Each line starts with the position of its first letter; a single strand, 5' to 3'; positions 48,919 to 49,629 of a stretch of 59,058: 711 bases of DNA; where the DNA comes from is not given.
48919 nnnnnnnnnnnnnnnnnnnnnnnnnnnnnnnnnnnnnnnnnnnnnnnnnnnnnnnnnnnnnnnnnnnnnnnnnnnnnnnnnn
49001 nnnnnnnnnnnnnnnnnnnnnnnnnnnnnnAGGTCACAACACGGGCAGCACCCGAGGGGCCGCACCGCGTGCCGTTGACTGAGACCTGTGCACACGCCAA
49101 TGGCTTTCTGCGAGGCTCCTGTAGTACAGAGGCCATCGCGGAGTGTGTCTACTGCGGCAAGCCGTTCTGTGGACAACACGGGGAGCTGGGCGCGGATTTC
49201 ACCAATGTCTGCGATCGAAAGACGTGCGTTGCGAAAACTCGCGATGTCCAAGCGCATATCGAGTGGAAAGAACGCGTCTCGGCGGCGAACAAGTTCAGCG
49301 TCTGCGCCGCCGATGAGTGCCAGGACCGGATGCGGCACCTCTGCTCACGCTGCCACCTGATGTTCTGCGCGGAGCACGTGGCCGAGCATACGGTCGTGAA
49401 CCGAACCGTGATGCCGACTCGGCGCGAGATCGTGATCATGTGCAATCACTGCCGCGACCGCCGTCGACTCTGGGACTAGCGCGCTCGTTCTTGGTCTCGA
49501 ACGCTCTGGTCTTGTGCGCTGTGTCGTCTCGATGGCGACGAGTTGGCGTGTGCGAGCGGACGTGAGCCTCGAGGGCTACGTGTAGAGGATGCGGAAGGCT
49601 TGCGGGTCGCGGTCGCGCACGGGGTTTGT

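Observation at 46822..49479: Uncharacterised candidate signalling cluster: cNMP-binding/DUF2225 fusion, TM-anchored beta-propeller, and a double C-x2-C-x4-C-x2-H protein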

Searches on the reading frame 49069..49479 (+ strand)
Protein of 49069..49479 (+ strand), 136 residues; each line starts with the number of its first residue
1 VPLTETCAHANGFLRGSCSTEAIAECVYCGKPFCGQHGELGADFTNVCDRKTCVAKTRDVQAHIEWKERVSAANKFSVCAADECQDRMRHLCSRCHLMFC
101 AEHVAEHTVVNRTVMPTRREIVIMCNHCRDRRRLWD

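Call 3: search_protein_families(library=pfam, proteins=[window:49069-49479:+], max_evalue=0.1)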
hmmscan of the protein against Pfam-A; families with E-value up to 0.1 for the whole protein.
window:49069-49479:+ (136 aa): 1 family
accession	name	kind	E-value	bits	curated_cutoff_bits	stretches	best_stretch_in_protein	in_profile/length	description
PF01428.23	zf-AN1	-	0.016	15.7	27.9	1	17-37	5-27/40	AN1-like Zinc finger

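Call 15: find_homologous_proteins(query=window:49069-49479:+)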
Query window:49069-49479:+ (136 aa): 19 proteins with E <= 0.001 among 24 candidates.
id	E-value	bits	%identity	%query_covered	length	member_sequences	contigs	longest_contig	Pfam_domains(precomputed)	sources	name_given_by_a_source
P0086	1.5e-73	263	82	100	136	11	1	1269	-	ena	-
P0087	1.3e-72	260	81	100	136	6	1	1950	-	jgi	jgi:hypothetical protein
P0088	2.3e-64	234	75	100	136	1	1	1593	-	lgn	-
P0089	1.1e-61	225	69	100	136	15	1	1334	-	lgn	-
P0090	5.2e-61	223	71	97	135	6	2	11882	-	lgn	-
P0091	1.2e-60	222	70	99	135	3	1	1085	-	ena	-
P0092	6.0e-60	219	69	99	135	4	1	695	-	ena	-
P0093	1.3e-57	212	65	100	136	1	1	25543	-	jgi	jgi:hypothetical protein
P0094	1.3e-54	202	75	85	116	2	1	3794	-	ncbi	ncbi:MAG: hypothetical protein WC211_11960 [Dehalococcoidia bacterium]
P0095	4.9e-54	200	63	99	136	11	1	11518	-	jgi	jgi:hypothetical protein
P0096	3.1e-52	194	60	99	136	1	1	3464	-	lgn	-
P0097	9.2e-52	193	60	99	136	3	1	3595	-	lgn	-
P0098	1.9e-40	156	54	93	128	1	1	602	-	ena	-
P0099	6.2e-40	154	53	96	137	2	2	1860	-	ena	-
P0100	9.5e-39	151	51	100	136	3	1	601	-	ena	-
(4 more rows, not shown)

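Call 31: search_solved_structures(query=window:49069-49479:+, max_evalue=10, show_alignments=2)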
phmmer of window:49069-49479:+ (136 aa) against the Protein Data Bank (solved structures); distinct sequences matched with E-value up to 10: 0.

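Call 44: predict_structure(alignment_id=A2)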
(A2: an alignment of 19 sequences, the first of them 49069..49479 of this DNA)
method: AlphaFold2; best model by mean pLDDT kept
length: 136 residues; sequences in the alignment: 19
mean_pLDDT: 85.4   pTM: 0.70
mean pLDDT of the five models: 85.4, 85.1, 82.4, 82.3, 78.3
residues with pLDDT >= 90: 48; 70-90: 74; 50-70: 12; < 50: 2
segments of 3 or more residues with pLDDT < 50: none
pLDDT, mean of each block of 10 residues (from residue 1): 73 71 89 90 84 89 90 86 87 92 91 88 91 68
secondary structure, 60 per line:
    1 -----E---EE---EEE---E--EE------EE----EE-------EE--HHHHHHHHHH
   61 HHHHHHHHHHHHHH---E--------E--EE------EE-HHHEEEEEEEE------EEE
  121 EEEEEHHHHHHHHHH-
elements in order: E15-17 H51-74 E104-111 E118-125 H126-135

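Call 49: fold_search(model_id=the predicted structure, library=pdb)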
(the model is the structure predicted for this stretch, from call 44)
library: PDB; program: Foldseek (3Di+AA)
matches with E <= 10: 159; with E <= 0.001: 0
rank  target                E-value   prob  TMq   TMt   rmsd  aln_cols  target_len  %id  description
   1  2a20_MODEL_1_A        4.2e-02  0.96  0.26  0.52   4.0        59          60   24  Solution structure of Rim2 Zinc Finger Domain (released 2005-08-16)
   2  1zbd_B                9.0e-02  0.85  0.32  0.35  10.4        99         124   16  STRUCTURAL BASIS OF RAB EFFECTOR SPECIFICITY: CRYSTAL STRUCTURE OF THE SMALL G PROTEIN RAB3A COMPLEXED WITH THE EFFECT (released 1999-04-02)
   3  7syx_W                3.3e-01  0.69  0.22  0.33   3.9        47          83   15  Structure of the delta dII IRES eIF5B-containing 48S initiation complex, closed conformation. Structure 15(delta dII) (released 2022-07-13)
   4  8ebu_E                4.2e-01  0.09  0.18  0.08  12.8       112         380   15  XPC release from Core7-XPA-DNA (Cy5) (released 2023-04-19)
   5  8ebt_E                5.8e-01  0.08  0.18  0.08  12.5       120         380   13  XPA repositioning Core7 of TFIIH relative to XPC-DNA lesion (Cy5) (released 2023-04-19)
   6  7cpv_SV               6.2e-01  0.38  0.22  0.34   7.4        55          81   16  Cryo-EM structure of 80S ribosome from mouse testis (released 2022-02-02)
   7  9y6s_4L               1.1e+00  0.06  0.17  0.18  14.8       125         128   12  96-nm repeat of the Leishmania tarentolae doublet microtubule (released 2025-12-17)
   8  9pd5_E                1.3e+00  0.06  0.18  0.08  12.7       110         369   15  NER dual incision complex - NoF (released 2026-02-18)
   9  9fs6_b                1.4e+00  0.12  0.19  0.26   7.2        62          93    8  Cryo-EM structure of Saccharolobus solfataricus 30S initiation complex bound to Ss-aIF2beta leaderless mRNA with h44 i (released 2025-01-15)
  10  7egb_2                1.4e+00  0.04  0.15  0.07  12.7        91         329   14  TFIID-based holo PIC on SCP promoter (released 2021-05-05)
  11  7nvr_6                1.4e+00  0.04  0.15  0.07  12.7        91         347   14  Human Mediator with RNA Polymerase II Pre-initiation complex (released 2021-05-05)
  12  7dma_B                1.5e+00  0.04  0.17  0.21  14.6       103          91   13  Crystal structure of FliM middle domain (46-231) with R49P substitution from Vibro alginolyticus (released 2021-07-07)
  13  2zet_C                1.6e+00  0.21  0.30  0.29   9.2       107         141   16  Crystal structure of the small GTPase Rab27B complexed with the Slp homology domain of Slac2-a/melanophilin (released 2008-09-30)
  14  9pd4_E                1.9e+00  0.04  0.19  0.09  12.9       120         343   13  NER dual incision complex - DuIM (released 2026-02-18)
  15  7qca_LW0              2.0e+00  0.15  0.20  0.26   3.9        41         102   17  Spraguea lophii ribosome (released 2022-11-30)
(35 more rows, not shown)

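Call 56: search_protein_families(library=ncbifam, proteins=[window:49069-49479:+], max_evalue=0.1)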
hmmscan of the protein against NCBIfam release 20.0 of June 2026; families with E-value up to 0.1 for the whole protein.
window:49069-49479:+ (136 aa): 0 families

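Call 69: search_protein_representatives(alignment_id=A2)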
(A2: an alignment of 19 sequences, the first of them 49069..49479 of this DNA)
Query: 19 sequences, 136 profile positions. Proteins with E-value up to 0.001 (for the whole library): 87; up to 1e-10: 57; up to 1e-30: 10. The best 87 are listed.
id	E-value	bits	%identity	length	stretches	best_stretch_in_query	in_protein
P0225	4.4e-55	201.7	-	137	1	2-135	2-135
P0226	2.5e-48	179.8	-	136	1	1-136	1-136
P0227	2.5e-47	176.6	-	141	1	5-136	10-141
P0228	7.0e-46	171.9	-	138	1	2-136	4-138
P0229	2.1e-43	163.9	-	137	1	4-136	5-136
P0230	7.6e-42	158.8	-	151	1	3-136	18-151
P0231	3.1e-38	147.1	-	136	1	1-136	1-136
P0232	1.5e-35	138.5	-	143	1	3-135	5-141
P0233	6.4e-34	133.2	-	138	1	4-136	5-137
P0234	5.4e-31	123.7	-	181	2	4-118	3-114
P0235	1.2e-29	119.4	-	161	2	5-107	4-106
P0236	5.8e-28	113.9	-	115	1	3-87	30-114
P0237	2.5e-27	111.8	-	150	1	46-136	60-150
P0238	2.4e-26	108.6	-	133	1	5-136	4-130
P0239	2.5e-26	108.6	-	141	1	6-136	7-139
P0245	5.5e-24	101.0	-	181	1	3-135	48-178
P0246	4.9e-22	94.7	-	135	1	6-135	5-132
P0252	4.0e-21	91.7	-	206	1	14-135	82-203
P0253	4.9e-21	91.4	-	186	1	5-135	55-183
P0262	8.2e-19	84.2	-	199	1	14-135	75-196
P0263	1.6e-18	83.3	-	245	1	4-75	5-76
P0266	1.0e-17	80.7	-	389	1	1-93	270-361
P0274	2.0e-15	73.3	-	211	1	14-113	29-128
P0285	4.7e-10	55.9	-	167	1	6-130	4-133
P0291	9.4e-09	51.7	-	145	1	10-129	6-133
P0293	4.2e-08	49.6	-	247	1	6-77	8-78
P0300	4.6e-06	43.0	-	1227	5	73-107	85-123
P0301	5.2e-06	42.8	-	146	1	14-129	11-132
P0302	6.1e-06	42.6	-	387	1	6-117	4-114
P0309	9.8e-05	38.7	-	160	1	17-131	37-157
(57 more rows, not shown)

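Call 70: list_cluster_members(proteins=[P0225, P0238, P0246, P0262, P0266, P0285, P0291, P0301, P0302, P0309])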
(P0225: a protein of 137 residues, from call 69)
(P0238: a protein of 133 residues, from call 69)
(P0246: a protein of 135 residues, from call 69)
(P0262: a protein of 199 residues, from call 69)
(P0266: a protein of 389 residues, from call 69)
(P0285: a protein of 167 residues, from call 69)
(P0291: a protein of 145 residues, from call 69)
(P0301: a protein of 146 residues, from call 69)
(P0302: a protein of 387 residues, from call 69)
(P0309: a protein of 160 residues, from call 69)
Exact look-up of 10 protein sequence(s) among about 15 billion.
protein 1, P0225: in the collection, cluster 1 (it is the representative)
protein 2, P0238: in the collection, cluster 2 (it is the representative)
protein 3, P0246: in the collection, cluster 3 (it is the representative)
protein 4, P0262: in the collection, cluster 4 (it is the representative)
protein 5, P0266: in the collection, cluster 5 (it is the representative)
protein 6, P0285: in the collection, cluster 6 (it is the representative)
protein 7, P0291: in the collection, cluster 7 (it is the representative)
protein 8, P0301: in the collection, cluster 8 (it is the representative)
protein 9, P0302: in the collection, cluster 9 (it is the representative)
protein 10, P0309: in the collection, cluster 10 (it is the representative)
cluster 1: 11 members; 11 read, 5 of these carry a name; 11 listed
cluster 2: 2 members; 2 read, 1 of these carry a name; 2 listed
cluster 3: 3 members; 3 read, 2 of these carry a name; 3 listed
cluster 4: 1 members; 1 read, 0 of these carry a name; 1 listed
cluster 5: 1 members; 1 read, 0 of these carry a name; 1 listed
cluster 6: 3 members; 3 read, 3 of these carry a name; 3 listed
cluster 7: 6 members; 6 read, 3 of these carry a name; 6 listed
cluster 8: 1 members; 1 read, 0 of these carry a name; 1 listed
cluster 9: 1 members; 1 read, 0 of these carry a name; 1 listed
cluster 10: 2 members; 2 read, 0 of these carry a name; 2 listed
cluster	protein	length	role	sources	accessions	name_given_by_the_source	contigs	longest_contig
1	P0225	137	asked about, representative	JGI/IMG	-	hypothetical protein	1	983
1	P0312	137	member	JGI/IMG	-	hypothetical protein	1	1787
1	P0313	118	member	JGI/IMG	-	hypothetical protein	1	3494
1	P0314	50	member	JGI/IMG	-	hypothetical protein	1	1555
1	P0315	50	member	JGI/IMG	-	hypothetical protein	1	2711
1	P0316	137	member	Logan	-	-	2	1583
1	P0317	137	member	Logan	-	-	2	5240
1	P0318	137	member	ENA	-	-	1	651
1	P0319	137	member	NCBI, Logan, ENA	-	-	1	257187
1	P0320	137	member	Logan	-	-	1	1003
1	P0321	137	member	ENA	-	-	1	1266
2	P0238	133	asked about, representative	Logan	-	-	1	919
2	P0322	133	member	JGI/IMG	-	hypothetical protein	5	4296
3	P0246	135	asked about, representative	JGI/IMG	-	hypothetical protein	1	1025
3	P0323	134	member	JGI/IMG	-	hypothetical protein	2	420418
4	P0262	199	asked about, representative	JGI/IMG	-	-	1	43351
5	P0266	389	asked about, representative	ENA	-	-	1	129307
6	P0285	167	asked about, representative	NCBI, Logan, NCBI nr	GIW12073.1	MAG: hypothetical protein KatS3mg061_3130 [Dehalococcoidia bacterium]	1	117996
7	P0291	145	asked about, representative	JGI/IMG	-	hypothetical protein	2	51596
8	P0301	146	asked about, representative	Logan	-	-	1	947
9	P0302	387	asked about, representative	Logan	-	-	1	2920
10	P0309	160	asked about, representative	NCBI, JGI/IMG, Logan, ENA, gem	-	-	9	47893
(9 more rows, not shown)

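Call 71: find_encoding_contigs(protein=P0323, flank=5000, max_places=1)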
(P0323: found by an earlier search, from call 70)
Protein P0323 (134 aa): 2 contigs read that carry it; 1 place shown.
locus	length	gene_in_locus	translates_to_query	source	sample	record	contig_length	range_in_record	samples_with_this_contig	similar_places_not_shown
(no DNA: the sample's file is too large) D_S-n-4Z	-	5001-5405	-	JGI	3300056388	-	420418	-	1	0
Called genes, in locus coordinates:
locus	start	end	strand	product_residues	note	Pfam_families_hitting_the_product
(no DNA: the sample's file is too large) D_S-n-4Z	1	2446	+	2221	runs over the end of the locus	PF13492:GAF_3, PF01590:GAF, PF13185:GAF_2, PF01590:GAF, PF13185:GAF_2, PF01590:GAF, PF13185:GAF_2, PF01590:GAF, +26 more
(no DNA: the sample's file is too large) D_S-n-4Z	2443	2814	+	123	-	PF00072:Response_reg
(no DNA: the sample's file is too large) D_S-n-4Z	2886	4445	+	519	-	PF00512:HisKA (weak), PF00072:Response_reg, PF00211:Guanylate_cyc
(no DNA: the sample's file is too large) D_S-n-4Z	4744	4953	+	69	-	PF04316:FlgM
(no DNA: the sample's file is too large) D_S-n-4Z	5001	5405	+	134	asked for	PF01428:zf-AN1 (faint)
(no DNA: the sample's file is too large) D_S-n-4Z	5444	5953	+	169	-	-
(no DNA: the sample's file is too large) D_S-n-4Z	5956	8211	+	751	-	PF00580:UvrD-helicase, PF01443:Viral_helicase1 (faint), PF13245:AAA_19, PF13361:UvrD_C, PF13538:UvrD_C_2, PF21196:PcrA_UvrD_tudor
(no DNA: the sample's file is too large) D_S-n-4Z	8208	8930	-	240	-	PF13385:Laminin_G_3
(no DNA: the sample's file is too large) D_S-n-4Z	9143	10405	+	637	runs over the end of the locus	PF01134:GIDA, PF07992:Pyr_redox_2 (weak), PF12831:FAD_oxidored (weak), PF21680:GIDA_C_1st, PF13932:SAM_GIDA_C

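Call 72: find_encoding_contigs(protein=P0285, flank=5000, max_places=1)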
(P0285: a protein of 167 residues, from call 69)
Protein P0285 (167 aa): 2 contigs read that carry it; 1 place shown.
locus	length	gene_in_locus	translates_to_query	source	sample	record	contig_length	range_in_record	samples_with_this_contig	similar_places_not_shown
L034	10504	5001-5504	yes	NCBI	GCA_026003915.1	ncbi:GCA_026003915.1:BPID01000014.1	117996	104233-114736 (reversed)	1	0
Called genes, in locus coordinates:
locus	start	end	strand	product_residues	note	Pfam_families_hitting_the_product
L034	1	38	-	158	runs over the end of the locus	PF00296:Bac_luciferase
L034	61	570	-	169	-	PF00296:Bac_luciferase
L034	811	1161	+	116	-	-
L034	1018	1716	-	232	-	PF12204:DUF3598_N (faint), PF21053:BFA1_C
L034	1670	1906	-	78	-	-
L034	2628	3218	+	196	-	PF00441:Acyl-CoA_dh_1, PF08028:Acyl-CoA_dh_2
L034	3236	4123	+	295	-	PF03737:RraA-like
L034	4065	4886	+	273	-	PF01177:Asp_Glu_race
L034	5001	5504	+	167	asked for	-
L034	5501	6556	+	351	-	-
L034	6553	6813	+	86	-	-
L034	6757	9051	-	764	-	PF13231:PMT_2 (weak)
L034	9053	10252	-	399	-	PF01943:Polysacc_synt, PF03023:MurJ (faint), PF13440:Polysacc_synt_3, PF01554:MatE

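Call 74: find_encoding_contigs(protein=P0309, flank=5000, max_places=2)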
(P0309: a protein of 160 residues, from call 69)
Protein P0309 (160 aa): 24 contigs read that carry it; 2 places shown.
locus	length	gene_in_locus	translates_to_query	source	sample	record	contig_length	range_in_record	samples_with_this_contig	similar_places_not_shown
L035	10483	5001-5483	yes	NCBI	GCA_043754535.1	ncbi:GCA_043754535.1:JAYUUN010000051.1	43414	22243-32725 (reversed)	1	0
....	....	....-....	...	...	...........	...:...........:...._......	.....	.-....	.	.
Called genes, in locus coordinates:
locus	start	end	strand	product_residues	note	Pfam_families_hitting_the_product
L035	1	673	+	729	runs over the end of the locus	PF03030:H_PPase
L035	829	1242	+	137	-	PF03965:Penicillinase_R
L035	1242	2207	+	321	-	PF05569:Peptidase_M56, PF01435:Peptidase_M48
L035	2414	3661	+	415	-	PF08323:Glyco_transf_5, PF13439:Glyco_transf_4, PF13579:Glyco_trans_4_4, PF20706:GT4-conflict, PF00534:Glycos_transf_1, PF13692:Glyco_trans_1_4, PF13524:Glyco_trans_1_2 (weak)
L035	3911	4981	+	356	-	PF01264:Chorismate_synt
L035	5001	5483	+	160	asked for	-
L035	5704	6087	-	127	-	PF00629:MAM (weak)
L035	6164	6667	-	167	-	-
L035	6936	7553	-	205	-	PF26036:Peptidase_inhib_put (faint)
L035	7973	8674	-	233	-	PF00072:Response_reg, PF00486:Trans_reg_C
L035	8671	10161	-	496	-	PF13493:DUF4118, PF00512:HisKA, PF02518:HATPase_c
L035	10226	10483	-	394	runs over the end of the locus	PF04188:Mannosyl_trans2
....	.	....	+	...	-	?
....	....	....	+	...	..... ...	-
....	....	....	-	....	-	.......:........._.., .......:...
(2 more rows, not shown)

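Call 75: find_encoding_contigs(protein=P0262, flank=5000, max_places=1)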
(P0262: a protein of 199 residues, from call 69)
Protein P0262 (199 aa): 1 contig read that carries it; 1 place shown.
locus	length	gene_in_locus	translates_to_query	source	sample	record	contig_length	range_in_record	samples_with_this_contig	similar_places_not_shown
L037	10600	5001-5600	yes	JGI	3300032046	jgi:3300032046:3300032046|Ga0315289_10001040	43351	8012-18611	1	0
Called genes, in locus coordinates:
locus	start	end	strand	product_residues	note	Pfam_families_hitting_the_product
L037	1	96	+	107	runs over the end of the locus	-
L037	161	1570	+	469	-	PF01590:GAF, PF13185:GAF_2, PF00512:HisKA, PF02518:HATPase_c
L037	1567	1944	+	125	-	PF00072:Response_reg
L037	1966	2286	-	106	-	PF25212:HVO_A0114 (faint), PF01047:MarR (faint), PF13412:HTH_24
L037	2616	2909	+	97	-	PF02599:CsrA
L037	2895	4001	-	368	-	PF01408:GFO_IDH_MocA (weak)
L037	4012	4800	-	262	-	PF04542:Sigma70_r2, PF04539:Sigma70_r3 (weak), PF08281:Sigma70_r4_2, PF04545:Sigma70_r4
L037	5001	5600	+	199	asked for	-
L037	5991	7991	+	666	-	PF13185:GAF_2 (faint), PF00512:HisKA, PF02518:HATPase_c, PF00072:Response_reg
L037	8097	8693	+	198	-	-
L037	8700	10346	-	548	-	PF00795:CN_hydrolase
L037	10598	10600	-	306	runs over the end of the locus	PF01791:DeoC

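Call 76: search_protein_families(library=pfam, proteins=[P0266, P0302, P0263, P0293, P0252, P0274, P0300, P0262, P0253, P0245], max_evalue=0.01)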
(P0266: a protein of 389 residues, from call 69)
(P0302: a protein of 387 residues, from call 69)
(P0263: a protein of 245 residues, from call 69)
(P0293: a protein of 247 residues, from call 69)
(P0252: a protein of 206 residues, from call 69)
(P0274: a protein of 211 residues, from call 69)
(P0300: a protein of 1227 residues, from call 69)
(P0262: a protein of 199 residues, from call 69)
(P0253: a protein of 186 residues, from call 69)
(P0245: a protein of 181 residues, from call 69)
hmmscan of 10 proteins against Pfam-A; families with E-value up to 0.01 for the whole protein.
P0266 (389 aa): 0 families

P0302 (387 aa): 0 families

P0263 (245 aa): 1 family
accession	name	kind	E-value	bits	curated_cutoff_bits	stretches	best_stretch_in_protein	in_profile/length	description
PF17982.7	C5HCH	-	0.0015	19.1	26.3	1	19-54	7-41/50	NSD Cys-His rich domain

P0293 (247 aa): 1 family
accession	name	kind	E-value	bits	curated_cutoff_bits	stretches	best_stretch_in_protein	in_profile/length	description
PF01428.23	zf-AN1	-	0.0078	16.7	27.9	1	17-40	4-29/40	AN1-like Zinc finger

P0252 (206 aa): 3 families
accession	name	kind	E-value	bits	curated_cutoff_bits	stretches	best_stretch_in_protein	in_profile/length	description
PF04236.20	Transp_Tc5_C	-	1.1e-05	26.1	27.4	1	137-173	20-56/63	Tc5 transposase C-terminal domain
PF01428.23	zf-AN1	-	1.7e-05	25.3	27.9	2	86-106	6-28/40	AN1-like Zinc finger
PF17982.7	C5HCH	-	0.0092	16.6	26.3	1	85-106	6-27/50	NSD Cys-His rich domain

P0274 (211 aa): 3 families
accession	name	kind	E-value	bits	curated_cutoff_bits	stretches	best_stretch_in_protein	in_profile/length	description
PF01428.23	zf-AN1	-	5.2e-07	30.1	27.9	2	32-53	5-28/40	AN1-like Zinc finger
PF04236.20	Transp_Tc5_C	-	1.9e-05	25.3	27.4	1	87-120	23-56/63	Tc5 transposase C-terminal domain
PF17982.7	C5HCH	-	0.0079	16.8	26.3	1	32-53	6-27/50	NSD Cys-His rich domain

P0300 (1227 aa): 2 families
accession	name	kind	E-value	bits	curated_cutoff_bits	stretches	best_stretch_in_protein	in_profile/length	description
PF01363.27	FYVE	-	8.9e-62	205.6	27.8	5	632-691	2-65/67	FYVE zinc finger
PF01428.23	zf-AN1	-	5e-05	23.8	27.9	0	303-332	1-28/40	AN1-like Zinc finger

P0262 (199 aa): 2 families
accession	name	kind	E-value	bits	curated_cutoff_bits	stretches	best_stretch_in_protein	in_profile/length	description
PF01428.23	zf-AN1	-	0.00056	20.4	27.9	1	78-98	5-27/40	AN1-like Zinc finger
PF04236.20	Transp_Tc5_C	-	0.0052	17.6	27.4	1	131-166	21-56/63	Tc5 transposase C-terminal domain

P0253 (186 aa): 1 family
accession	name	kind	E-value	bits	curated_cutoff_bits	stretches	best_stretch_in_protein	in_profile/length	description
PF17982.7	C5HCH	-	0.0012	19.4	26.3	1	61-86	2-27/50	NSD Cys-His rich domain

P0245 (181 aa): 1 family
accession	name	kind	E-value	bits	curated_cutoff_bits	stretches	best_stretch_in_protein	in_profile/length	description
PF01428.23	zf-AN1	-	0.0031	18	27.9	0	61-80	6-27/40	AN1-like Zinc finger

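Call 77: search_protein_families(library=ncbifam, proteins=[L037:4012-4800:-, L037:2616-2909:+, L037:8097-8693:+], max_evalue=0.001)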
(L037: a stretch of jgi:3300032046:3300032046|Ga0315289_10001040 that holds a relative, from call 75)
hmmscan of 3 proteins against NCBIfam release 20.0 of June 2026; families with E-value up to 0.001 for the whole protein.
L037:4012-4800:- (262 aa): 71 families (the best 25 are shown)
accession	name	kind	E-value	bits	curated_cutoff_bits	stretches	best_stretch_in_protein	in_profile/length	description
TIGR02479.1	FliA_WhiG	subfamily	9.9e-60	202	189.6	1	29-254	1-223/224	FliA/WhiG family RNA polymerase sigma factor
NF004935.0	PRK06288.1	equivalog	2.2e-58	198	343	1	27-254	36-262/270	RNA polymerase sigma factor WhiG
NF005413.0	PRK06986.1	subfamily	6.9e-53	179.9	201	1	23-256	12-238/241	RNA polymerase sigma factor FliA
NF005809.0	PRK07670.1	equivalog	6.6e-44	150.3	326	1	27-254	26-250/255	FliA/WhiG family RNA polymerase sigma factor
TIGR02980.1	SigBFG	subfamily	1.1e-37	129.9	234.35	1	25-253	4-225/227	SigB/SigF/SigG family RNA polymerase sigma factor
NF004572.0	PRK05911.1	equivalog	2.2e-37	128.8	378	1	24-255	23-254/257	RNA polymerase sigma factor sigma-28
TIGR02937.1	sigma70-ECF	superfamily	4.2e-35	120.8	42.9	1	26-254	3-165/165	sigma-70 family RNA polymerase sigma factor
NF009091.0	PRK12427.1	equivalog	2.1e-31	109.4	339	1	27-252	18-229/233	FliA/WhiG family RNA polymerase sigma factor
NF005644.0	PRK07408.1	subfamily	1.8e-29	103.2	261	1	28-256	31-255/258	RNA polymerase sigma factor SigF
NF005514.0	PRK07122.1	subfamily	1.4e-26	93.2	372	1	27-253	43-262/264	RNA polymerase sigma factor SigF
TIGR02885.1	spore_sigF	equivalog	1.6e-26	93.6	321.45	1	24-252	11-229/231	RNA polymerase sporulation sigma factor SigF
TIGR02997.1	Sig70-cyanoRpoD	subfamily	6.9e-26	91.2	384.5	1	54-251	99-298/298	RNA polymerase sigma factor, RpoD/SigA family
TIGR02393.1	RpoD_Cterm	equivalog_domain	7.1e-25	88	354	1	54-253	25-227/238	RNA polymerase sigma factor RpoD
NF004052.0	PRK05572.1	subfamily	7.2e-25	87.9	311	1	24-254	32-250/252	SigF/SigG family RNA polymerase sporulation sigma factor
TIGR02941.1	Sigma_B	equivalog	7.2e-23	81.4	315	1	28-254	33-253/255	RNA polymerase sigma factor SigB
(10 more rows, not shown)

L037:2616-2909:+ (97 aa): 3 families
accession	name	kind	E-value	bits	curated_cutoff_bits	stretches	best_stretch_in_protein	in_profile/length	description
TIGR00202.1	csrA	equivalog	1.3e-19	70.1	70.1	1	1-51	1-51/69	carbon storage regulator CsrA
NF002469.0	PRK01712.1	equivalog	8.9e-18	64.1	73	1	1-58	1-58/65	carbon storage regulator CsrA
NF001844.0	PRK00568.1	equivalog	3.1e-14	52.8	106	1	1-49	1-49/76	carbon storage regulator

L037:8097-8693:+ (198 aa): 1 family
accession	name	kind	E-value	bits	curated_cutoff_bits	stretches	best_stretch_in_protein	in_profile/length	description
NF001669.0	PRK00432.1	equivalog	0.00042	20.2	54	1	5-33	26-53/58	30S ribosomal protein S27ae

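Call 80: find_related_loci(query=A2, collection=genome_contigs, flank=6000)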
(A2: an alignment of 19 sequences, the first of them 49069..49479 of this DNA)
Query A2 (136 aa) in genome_contigs; peptide patterns used: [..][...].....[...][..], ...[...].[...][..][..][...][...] (x = any residue, [..] = any of these).
428 stretches matched a pattern; 19 encode a relative of the query (tblastn E <= 1e-3); 19 distinct loci.
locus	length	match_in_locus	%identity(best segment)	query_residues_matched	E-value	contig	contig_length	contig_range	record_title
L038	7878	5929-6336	79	1-136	5e-73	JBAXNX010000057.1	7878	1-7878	MAG: Chloroflexota bacterium isolate ELA490 MAG490_57, whole genome shotgun sequence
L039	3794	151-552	71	3-136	2e-65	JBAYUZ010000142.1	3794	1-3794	MAG: Dehalococcoidia bacterium isolate SO_2016_LW3_48 scaffold44833_LW162_2016, whole genome shotgun sequence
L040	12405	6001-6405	53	1-135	2e-48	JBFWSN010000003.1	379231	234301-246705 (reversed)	MAG: Dehalococcoidia bacterium isolate CA_2019_TPBF_24 NODE_223_length_379231_cov_8.698874_TPBF, whole genome shotgun se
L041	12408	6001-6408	54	1-136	6e-48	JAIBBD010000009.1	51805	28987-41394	MAG: Dehalococcoidia bacterium isolate SSF39 NODE_11684_length_51805_cov_31.355432, whole genome shotgun sequence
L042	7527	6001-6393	53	5-135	3e-47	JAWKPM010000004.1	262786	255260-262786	MAG: Dehalococcoidia bacterium isolate BC2.88 BC2.88.fa-4, whole genome shotgun sequence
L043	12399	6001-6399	50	4-136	8e-47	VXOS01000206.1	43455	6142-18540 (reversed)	MAG: Chloroflexi bacterium isolate SB0662_bin_38 NODE_872_length_43455_cov_46.864009, whole genome shotgun sequence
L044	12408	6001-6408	51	1-136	1e-46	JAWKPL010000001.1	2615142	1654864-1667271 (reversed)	MAG: Dehalococcoidia bacterium isolate ABC1.207 ABC1.207.fa-1, whole genome shotgun sequence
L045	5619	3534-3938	52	1-135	4e-46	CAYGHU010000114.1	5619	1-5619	MAG TPA_asm: uncultured Dehalococcoidaceae bacterium isolate ERP113451_co1_196 genome assembly, contig: NODE_19897_lengt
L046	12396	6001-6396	47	5-136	3e-45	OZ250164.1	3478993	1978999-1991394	MAG: Dehalococcoidia bacterium isolate 0168574f-4b79-4a4d-bdbd-32c97b7f51b1 genome assembly, chromosome: 1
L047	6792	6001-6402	49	3-136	5e-45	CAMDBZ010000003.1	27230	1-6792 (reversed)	MAG: Thermoflexus hugenholtzii JAD2 isolate MaH-09apr19-265 genome assembly, contig: MaH-09apr19-C3987, whole genome sho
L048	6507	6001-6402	48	3-136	4e-43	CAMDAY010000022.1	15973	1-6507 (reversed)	MAG: Dehalococcoides mccartyi isolate MoH-23oct19-41 genome assembly, contig: MoH-23oct19-C4889, whole genome shotgun se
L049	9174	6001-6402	49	3-136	8e-43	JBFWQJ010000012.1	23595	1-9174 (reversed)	MAG: Dehalococcoidia bacterium isolate CA_2019_TPBF_180 NODE_10508_length_23595_cov_3.312724_TPBF, whole genome shotgun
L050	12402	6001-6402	49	3-136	4e-42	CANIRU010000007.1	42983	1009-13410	MAG: Chloroflexi bacterium isolate RH-15aug16-1 genome assembly, contig: RH-15aug16-C1532, whole genome shotgun sequence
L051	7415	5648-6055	50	3-136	3e-41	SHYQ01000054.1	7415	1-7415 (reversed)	MAG: Dehalococcoidia bacterium isolate Baikal-deep-G123 BACOMB-C46972, whole genome shotgun sequence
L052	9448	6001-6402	48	3-136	3e-41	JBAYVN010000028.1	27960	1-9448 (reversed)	MAG: Dehalococcoidia bacterium isolate SO_2016_LW3_60 scaffold02502_LW162_2016, whole genome shotgun sequence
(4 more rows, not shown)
